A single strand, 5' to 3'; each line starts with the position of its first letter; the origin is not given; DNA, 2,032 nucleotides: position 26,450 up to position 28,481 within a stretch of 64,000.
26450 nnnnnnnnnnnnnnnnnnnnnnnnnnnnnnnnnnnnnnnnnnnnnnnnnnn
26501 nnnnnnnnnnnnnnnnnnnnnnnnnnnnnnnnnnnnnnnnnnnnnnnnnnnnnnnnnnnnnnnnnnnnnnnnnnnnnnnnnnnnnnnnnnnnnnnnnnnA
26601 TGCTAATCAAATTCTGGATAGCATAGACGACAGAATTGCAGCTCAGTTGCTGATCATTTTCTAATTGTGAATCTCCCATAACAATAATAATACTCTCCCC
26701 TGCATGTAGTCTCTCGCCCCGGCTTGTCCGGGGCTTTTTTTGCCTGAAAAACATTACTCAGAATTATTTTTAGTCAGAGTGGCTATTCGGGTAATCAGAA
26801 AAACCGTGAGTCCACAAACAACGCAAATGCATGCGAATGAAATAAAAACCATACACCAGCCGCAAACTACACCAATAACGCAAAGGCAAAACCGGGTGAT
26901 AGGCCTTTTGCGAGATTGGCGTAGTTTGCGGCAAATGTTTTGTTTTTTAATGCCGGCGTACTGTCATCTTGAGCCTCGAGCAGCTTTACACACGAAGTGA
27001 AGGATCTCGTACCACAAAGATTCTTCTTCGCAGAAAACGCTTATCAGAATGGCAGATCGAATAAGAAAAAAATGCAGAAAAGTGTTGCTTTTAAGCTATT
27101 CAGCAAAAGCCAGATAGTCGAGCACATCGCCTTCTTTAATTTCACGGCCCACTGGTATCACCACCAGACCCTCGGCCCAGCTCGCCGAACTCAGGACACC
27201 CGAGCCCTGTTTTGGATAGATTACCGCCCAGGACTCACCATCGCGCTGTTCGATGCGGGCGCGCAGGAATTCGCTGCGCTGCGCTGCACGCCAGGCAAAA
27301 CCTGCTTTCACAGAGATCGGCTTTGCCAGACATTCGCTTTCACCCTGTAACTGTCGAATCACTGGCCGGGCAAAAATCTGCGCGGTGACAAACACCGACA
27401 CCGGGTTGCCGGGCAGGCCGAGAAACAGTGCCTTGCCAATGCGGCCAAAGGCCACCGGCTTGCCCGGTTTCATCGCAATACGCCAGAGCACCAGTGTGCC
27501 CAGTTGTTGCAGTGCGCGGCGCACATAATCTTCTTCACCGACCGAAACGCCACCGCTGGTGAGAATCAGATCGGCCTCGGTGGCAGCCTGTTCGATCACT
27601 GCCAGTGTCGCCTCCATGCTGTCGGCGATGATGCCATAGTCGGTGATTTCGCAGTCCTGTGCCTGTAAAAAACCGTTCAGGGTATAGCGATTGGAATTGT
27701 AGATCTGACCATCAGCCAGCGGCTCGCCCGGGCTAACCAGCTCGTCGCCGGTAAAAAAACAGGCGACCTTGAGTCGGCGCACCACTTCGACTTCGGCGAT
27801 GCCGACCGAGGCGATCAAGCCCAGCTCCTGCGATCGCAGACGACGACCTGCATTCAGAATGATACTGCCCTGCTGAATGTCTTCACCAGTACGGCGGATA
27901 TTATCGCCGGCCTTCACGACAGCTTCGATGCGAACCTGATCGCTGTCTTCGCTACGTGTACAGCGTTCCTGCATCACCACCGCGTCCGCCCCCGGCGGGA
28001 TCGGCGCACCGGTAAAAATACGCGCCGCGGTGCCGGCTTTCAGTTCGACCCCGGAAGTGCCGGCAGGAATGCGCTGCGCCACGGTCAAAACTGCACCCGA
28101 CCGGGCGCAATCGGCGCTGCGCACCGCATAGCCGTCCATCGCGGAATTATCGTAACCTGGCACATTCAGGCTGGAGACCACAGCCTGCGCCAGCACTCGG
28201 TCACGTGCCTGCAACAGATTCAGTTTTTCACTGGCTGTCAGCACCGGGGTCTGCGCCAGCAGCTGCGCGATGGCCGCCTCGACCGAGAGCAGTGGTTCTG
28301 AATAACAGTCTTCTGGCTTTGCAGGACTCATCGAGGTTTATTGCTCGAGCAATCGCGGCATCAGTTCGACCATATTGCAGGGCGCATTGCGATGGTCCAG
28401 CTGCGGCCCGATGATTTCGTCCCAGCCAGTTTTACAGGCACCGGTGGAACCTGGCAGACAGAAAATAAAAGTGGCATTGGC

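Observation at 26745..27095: Intergenic repeat family present at two convergent-gene junctions (copy A)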

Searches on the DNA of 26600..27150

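Call 43: search_rna_families(source=window, start=26600, end=27150, threshold=evalue, max_evalue=5)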
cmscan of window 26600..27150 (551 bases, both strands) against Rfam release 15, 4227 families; matches with E-value up to 5: 6.
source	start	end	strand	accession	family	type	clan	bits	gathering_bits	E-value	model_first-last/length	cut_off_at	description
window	26848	26942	-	RF04136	MIR1862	Gene; miRNA;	-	35.1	84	3.4e-05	1-90/90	no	MIR1862 microRNA precursor family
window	26715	26771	-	RF02236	asX2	Gene; sRNA;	-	23.3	70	0.028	1-87/87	no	Xanthomonas sRNA asX2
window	26845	26946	-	RF04149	MIR447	Gene; miRNA;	-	22.4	200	0.026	1-236/236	no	MIR447 microRNA precursor family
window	26859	26932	+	RF04128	MIR8562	Gene; miRNA;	-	15.5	211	2.4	1-242/242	no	MIR8562 microRNA precursor family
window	26692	26741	+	RF02278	Betaproteobacteria_toxic_sRNA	Gene; sRNA;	-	15.2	50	2.2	1-64/64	no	Betaproteobacteria toxic small RNA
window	26694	26741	+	RF02837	anti-hemB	Gene; sRNA;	-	13.2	49.5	2.5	1-81/81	no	Burkholderia RNA 7 (anti-hemB)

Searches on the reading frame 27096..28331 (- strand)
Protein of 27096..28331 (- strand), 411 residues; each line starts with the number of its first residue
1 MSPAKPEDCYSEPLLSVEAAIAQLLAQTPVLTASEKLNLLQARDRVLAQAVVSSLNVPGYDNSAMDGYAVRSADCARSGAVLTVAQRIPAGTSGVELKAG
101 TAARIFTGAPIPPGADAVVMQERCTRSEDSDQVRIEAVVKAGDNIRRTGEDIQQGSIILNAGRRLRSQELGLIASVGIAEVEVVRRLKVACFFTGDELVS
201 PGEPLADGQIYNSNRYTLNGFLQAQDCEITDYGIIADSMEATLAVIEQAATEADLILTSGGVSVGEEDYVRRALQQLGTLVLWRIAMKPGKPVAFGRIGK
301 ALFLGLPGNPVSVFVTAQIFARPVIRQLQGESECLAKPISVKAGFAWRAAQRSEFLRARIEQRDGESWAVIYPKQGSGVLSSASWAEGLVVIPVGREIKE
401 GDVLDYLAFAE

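Call 9: find_encoding_contigs(protein=window:27096-28331:-, flank=10000, max_places=10)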
Protein window:27096-28331:- (411 aa): 1 contig read that carries it; 1 place shown.
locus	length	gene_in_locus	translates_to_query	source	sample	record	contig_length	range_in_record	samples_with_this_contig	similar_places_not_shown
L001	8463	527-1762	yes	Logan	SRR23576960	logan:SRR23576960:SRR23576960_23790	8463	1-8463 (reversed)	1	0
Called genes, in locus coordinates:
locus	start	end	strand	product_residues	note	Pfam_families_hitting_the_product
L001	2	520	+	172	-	PF00994:MoCF_biosynth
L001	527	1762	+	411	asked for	PF03453:MoeA_N, PF00994:MoCF_biosynth, PF03454:MoeA_C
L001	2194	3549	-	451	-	PF07396:Porin_O_P (faint)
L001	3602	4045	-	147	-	-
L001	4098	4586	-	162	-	PF02635:DsrE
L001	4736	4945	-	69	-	-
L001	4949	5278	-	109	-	-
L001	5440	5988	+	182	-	PF04542:Sigma70_r2, PF08281:Sigma70_r4_2, PF04545:Sigma70_r4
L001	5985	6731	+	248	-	-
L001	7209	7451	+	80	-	-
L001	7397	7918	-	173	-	PF12850:Metallophos_2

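Call 12: find_homologous_proteins(query=window:27096-28331:-, max_evalue=1e-40)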
Query window:27096-28331:- (411 aa): 8000 proteins with E <= 1e-40 among 8000 candidates; the best 120 are listed.
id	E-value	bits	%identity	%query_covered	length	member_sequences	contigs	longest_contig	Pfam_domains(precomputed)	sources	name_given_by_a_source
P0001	2.7e-262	888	100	100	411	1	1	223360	PF03454.21,PF00994.30,PF03453.23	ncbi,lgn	-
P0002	2.7e-222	756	84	100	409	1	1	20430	PF03454.21,PF00994.30,PF03453.23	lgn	-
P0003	4.3e-218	742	83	100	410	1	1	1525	PF03454.21,PF00994.30,PF03453.23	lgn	-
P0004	7.5e-203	692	77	99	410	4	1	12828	PF03454.21,PF00994.30,PF03453.23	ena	-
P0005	1.5e-201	688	77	99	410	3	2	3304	PF03454.21,PF00994.30,PF03453.23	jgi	-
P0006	1.1e-198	678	77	100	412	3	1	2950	PF03454.21,PF00994.30,PF03453.23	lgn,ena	-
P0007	5.5e-197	673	77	100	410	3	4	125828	PF03454.21,PF00994.30,PF03453.23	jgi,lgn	jgi:molybdopterin molybdotransferase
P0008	1.0e-195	668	74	100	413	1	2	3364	PF03454.21,PF00994.30,PF03453.23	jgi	-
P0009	3.9e-191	653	73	99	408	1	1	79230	PF03454.21,PF00994.30,PF03453.23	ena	-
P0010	7.1e-191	652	73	99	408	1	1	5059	PF03454.21,PF00994.30,PF03453.23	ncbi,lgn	ncbi:MAG: gephyrin-like molybdotransferase Glp [Gammaproteobacteria bacterium]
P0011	2.3e-190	651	72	99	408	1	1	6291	PF03454.21,PF00994.30,PF03453.23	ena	-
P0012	1.5e-184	632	70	100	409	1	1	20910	PF03454.21,PF00994.30,PF03453.23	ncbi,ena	-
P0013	2.8e-184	631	71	99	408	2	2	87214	PF03454.21,PF00994.30,PF03453.23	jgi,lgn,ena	jgi:molybdopterin molybdotransferase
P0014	1.8e-182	625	71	98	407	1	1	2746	PF03454.21,PF00994.30,PF03453.23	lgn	-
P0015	9.0e-182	622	70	97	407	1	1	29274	PF03454.21,PF00994.30,PF03453.23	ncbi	-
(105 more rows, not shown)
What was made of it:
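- Tried and rejected: The exact MoeA protein is on a 223-kb NCBI contig (call 12).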

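Call 13: find_encoding_contigs(protein=P0002, flank=10000, max_places=3)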
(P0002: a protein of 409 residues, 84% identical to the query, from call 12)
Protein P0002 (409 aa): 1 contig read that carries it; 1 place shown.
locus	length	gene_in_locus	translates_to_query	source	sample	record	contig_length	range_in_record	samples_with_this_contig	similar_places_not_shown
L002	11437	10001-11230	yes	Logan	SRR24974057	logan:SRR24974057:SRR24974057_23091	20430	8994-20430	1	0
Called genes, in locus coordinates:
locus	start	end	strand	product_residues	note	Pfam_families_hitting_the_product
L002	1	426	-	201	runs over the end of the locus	PF13187:Fer4_9 (faint), PF00037:Fer4 (faint), PF12837:Fer4_6 (faint), PF12838:Fer4_7 (faint), PF13237:Fer4_10 (weak), PF14697:Fer4_21 (weak)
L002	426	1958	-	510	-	PF12801:Fer4_5 (faint)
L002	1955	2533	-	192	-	-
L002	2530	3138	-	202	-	PF13534:Fer4_17 (faint), PF12838:Fer4_7, PF13187:Fer4_9 (weak), PF00037:Fer4 (weak), PF12838:Fer4_7, PF13237:Fer4_10 (weak), PF12838:Fer4_7 (weak), PF14697:Fer4_21 (weak), +7 more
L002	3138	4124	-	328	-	PF12801:Fer4_5, PF12838:Fer4_7 (faint)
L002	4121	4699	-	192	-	PF13534:Fer4_17 (faint), PF13237:Fer4_10 (faint), PF00037:Fer4 (faint), PF12797:Fer4_2 (faint), PF12837:Fer4_6 (faint), PF14697:Fer4_21 (faint), PF12838:Fer4_7, PF13187:Fer4_9 (weak), +1 more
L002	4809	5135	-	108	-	PF04358:DsrC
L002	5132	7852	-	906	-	PF04879:Molybdop_Fe4S4, PF00384:Molybdopterin, PF01568:Molydop_binding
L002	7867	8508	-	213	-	PF13442:Cytochrome_CBB3, PF00034:Cytochrom_C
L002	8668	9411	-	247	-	PF03264:Cytochrom_NNT, PF14522:Cytochrome_C7 (faint)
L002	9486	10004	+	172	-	PF00994:MoCF_biosynth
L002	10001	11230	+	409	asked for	PF03453:MoeA_N, PF00994:MoCF_biosynth, PF03454:MoeA_C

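Call 14: find_encoding_contigs(protein=P0007, flank=10000, max_places=3)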
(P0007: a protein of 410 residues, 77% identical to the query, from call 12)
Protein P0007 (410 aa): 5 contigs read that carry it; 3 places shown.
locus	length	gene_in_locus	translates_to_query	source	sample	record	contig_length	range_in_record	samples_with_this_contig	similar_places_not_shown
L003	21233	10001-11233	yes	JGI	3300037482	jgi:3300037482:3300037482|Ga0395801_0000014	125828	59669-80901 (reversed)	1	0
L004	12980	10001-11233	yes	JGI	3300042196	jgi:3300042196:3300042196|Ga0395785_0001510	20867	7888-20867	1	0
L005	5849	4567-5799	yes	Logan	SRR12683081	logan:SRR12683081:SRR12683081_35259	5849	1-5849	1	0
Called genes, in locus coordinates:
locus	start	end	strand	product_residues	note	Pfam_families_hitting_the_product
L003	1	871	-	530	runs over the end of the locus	PF00034:Cytochrom_C (faint), PF13442:Cytochrome_CBB3, PF25174:Beta-prop_THOC3 (faint), PF02239:Cytochrom_D1, PF23414:Beta-prop_EML_2 (faint)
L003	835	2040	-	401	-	PF13353:Fer4_12, PF04055:Radical_SAM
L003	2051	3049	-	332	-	PF22451:NirdL-like_HTH, PF13404:HTH_AsnC-type (faint), PF17805:AsnC_trans_reg2, PF22451:NirdL-like_HTH, PF17805:AsnC_trans_reg2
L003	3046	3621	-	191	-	PF22451:NirdL-like_HTH, PF17805:AsnC_trans_reg2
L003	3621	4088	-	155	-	PF22451:NirdL-like_HTH, PF17805:AsnC_trans_reg2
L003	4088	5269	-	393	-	PF02239:Cytochrom_D1, PF21783:YNCE (faint), PF25174:Beta-prop_THOC3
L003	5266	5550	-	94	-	PF13442:Cytochrome_CBB3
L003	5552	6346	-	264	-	PF00590:TP_methylase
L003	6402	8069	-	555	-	PF00034:Cytochrom_C (weak), PF13442:Cytochrome_CBB3, PF02239:Cytochrom_D1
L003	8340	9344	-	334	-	PF04055:Radical_SAM, PF06463:Mob_synth_C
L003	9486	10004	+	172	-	PF00994:MoCF_biosynth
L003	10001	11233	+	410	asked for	PF03453:MoeA_N, PF00994:MoCF_biosynth, PF03454:MoeA_C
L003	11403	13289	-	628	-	PF25225:DUF7843, PF13387:Lnb_N, PF25222:DUF7840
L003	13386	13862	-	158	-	PF11220:DUF3015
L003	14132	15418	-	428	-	-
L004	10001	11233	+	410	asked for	PF03453:MoeA_N, PF00994:MoCF_biosynth, PF03454:MoeA_C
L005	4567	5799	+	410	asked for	PF03453:MoeA_N, PF00994:MoCF_biosynth, PF03454:MoeA_C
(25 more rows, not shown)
